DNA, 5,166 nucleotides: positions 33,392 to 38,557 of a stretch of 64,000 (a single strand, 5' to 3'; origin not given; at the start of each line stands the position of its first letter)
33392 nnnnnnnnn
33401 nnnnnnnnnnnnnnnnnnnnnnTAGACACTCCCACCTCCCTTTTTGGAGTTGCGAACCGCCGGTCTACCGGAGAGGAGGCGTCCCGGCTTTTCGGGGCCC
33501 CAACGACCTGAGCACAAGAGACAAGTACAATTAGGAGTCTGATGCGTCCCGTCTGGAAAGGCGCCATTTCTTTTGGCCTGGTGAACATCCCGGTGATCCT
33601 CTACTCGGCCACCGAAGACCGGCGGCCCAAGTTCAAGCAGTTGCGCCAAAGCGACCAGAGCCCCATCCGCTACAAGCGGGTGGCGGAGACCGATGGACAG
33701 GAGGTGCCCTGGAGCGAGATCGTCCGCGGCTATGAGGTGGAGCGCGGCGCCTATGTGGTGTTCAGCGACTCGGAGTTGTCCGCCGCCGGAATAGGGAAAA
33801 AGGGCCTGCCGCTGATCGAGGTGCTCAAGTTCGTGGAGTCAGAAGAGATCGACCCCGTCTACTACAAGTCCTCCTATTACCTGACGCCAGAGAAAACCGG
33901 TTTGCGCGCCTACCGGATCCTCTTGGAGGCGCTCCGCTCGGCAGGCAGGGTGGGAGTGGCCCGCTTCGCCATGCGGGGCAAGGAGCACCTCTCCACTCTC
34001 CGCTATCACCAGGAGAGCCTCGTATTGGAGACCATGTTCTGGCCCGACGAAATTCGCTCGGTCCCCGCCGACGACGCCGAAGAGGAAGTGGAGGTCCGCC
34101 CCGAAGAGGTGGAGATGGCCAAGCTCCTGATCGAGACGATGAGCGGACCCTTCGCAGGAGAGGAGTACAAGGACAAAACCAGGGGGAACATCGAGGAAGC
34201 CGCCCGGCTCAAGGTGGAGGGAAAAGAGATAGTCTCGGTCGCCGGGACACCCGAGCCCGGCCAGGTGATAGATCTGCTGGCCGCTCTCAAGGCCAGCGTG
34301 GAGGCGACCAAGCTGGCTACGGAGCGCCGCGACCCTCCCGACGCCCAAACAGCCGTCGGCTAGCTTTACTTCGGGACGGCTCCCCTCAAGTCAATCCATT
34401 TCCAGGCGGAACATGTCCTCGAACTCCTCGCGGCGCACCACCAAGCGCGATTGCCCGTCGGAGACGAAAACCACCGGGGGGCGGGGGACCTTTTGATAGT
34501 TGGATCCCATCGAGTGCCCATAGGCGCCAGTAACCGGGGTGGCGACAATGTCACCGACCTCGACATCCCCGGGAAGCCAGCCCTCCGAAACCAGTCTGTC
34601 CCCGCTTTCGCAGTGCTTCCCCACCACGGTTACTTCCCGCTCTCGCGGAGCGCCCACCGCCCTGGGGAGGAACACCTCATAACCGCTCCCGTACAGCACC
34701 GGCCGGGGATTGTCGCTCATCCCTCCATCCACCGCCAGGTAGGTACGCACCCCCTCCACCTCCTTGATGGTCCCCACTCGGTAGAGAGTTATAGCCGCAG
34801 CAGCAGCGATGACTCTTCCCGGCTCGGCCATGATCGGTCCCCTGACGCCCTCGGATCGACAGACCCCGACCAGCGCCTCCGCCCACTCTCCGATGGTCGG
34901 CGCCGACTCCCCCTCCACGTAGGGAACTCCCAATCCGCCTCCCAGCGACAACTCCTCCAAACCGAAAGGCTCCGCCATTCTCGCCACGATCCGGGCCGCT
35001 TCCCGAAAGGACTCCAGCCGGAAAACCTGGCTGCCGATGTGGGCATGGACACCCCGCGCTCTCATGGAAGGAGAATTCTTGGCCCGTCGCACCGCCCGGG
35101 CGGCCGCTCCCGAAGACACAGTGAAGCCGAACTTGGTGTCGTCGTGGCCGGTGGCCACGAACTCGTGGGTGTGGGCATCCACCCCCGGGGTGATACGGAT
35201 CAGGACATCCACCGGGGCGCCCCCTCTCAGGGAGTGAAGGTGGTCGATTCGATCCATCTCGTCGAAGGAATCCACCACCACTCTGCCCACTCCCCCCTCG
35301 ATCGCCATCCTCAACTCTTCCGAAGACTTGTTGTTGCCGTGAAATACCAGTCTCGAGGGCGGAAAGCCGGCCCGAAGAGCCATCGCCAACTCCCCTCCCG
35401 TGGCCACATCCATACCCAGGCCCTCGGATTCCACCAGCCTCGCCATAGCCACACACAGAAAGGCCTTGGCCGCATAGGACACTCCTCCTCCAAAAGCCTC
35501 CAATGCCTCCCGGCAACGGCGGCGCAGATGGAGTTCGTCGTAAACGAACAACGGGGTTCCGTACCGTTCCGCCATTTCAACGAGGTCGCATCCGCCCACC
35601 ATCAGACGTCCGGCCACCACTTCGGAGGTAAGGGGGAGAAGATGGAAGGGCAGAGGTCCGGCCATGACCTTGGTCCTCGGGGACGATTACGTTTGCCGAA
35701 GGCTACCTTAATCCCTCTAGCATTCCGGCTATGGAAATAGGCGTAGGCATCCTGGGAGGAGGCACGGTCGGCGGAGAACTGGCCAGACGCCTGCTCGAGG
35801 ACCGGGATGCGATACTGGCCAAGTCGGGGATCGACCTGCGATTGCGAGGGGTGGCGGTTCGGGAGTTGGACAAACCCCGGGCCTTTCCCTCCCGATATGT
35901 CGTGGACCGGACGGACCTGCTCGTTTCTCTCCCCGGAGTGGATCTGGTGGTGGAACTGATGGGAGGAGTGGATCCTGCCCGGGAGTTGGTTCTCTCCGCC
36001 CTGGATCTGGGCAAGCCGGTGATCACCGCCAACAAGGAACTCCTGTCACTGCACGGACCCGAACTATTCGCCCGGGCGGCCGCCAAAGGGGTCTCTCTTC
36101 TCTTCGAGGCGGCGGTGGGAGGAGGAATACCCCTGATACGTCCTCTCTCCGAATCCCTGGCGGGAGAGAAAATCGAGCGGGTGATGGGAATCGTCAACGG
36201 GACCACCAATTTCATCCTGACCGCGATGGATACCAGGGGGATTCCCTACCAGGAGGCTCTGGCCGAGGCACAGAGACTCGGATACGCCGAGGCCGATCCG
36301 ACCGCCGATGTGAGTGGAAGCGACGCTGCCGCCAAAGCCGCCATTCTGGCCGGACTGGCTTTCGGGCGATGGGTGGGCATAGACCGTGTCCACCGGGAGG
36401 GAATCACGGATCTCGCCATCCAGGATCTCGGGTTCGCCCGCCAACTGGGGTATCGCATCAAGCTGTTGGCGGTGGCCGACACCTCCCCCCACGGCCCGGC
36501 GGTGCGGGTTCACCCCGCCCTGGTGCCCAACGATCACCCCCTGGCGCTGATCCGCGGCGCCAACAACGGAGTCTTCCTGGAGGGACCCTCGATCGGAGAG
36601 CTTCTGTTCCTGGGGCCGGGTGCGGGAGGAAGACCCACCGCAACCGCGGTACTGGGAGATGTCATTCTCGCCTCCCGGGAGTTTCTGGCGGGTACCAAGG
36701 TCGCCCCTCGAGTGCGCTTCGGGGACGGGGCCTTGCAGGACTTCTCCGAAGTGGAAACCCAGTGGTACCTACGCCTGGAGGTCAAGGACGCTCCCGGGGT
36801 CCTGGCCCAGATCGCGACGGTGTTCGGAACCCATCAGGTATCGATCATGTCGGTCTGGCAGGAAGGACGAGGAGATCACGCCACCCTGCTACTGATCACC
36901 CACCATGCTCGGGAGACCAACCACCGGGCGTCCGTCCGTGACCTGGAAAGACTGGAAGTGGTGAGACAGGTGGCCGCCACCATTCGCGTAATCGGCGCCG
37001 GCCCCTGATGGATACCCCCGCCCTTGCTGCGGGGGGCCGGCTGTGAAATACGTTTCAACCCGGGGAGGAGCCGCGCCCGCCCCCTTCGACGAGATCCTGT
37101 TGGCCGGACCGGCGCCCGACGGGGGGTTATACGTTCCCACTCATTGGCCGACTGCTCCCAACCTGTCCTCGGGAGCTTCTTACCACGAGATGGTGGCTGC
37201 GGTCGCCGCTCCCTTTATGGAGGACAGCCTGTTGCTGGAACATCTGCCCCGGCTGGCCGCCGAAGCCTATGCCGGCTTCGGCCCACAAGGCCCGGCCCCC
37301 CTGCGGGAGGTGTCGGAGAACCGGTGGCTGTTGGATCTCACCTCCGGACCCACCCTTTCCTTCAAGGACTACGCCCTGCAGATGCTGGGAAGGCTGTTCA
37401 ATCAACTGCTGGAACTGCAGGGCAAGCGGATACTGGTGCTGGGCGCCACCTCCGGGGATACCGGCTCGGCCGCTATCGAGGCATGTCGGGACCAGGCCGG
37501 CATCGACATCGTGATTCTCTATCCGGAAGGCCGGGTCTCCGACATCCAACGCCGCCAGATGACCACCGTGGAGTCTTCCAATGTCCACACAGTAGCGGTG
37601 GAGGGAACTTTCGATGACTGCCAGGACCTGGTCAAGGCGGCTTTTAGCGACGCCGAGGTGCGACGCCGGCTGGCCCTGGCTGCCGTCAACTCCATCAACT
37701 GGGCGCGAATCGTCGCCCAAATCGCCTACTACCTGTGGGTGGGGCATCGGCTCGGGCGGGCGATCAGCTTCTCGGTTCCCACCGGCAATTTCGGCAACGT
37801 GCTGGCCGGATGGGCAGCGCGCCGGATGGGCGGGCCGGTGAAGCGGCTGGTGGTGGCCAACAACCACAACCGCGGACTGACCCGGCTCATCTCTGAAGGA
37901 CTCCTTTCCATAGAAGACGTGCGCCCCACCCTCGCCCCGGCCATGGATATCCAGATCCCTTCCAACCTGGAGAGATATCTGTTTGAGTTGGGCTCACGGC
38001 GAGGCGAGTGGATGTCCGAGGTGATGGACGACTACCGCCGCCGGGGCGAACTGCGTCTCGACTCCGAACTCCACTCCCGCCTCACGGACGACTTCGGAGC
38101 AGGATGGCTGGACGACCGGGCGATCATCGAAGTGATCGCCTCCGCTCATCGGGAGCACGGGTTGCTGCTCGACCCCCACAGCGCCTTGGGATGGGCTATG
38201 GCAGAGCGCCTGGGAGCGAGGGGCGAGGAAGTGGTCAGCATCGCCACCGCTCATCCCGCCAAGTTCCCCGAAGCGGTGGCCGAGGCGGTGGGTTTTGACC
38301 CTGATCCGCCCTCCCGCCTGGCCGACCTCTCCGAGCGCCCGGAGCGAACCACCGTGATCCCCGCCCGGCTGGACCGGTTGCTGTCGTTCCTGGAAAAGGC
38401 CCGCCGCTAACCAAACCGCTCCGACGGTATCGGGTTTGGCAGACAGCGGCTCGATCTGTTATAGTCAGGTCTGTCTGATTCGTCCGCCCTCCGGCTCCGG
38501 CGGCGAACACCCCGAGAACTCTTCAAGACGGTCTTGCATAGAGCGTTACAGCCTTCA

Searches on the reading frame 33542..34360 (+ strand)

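Call 39: search_protein_families(library=pfam, proteins=[window:33542-34360:+], max_evalue=0.00001)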
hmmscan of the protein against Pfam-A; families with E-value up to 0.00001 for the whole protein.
window:33542-34360:+ (273 aa): 1 family
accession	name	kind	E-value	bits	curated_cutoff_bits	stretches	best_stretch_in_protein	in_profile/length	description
PF02735.22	Ku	-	6.2e-49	166.9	25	1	10-192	1-190/190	Ku70/Ku80 beta-barrel domain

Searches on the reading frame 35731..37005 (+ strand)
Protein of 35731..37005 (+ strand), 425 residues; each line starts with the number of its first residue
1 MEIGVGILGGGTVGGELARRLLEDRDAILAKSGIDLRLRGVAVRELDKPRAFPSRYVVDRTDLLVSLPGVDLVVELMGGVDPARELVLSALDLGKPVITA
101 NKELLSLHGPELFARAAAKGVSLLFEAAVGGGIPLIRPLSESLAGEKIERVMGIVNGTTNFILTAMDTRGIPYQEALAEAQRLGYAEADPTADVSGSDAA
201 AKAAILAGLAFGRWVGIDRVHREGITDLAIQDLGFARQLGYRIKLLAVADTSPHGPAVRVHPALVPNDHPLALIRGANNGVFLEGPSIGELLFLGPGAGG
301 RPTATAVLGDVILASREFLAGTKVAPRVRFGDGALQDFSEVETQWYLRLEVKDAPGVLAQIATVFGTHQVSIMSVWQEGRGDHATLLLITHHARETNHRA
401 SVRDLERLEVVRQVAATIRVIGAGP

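Call 39: search_protein_families(library=pfam, proteins=[window:35731-37005:+], max_evalue=0.00001)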
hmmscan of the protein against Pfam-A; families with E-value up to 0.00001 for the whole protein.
window:35731-37005:+ (425 aa): 3 families
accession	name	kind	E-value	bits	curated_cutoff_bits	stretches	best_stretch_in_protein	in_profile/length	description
PF00742.24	Homoserine_dh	-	2.2e-61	207.1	22.9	1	134-312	1-173/173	Homoserine dehydrogenase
PF03447.22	NAD_binding_3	-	5.4e-18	66.2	24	1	9-126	1-116/116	Homoserine dehydrogenase, NAD binding domain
PF01842.31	ACT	-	1.6e-07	31.4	27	1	346-408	2-64/66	ACT domain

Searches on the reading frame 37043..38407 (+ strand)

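Call 39: search_protein_families(library=pfam, proteins=[window:37043-38407:+], max_evalue=0.00001)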
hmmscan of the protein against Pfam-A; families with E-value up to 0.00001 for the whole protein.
window:37043-38407:+ (455 aa): 3 families
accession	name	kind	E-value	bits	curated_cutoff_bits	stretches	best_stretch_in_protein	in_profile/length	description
PF00291.31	PALP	-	1.8e-23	83.7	35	1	93-321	23-238/295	Pyridoxal-phosphate dependent enzyme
PF14821.11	Thr_synth_N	-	2.8e-16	59.8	25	1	2-76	1-79/79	Threonine synthase N terminus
PF24857.1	THR4_C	-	8.1e-08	32.7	27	1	380-440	1-72/85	Threonine synthase, C-terminal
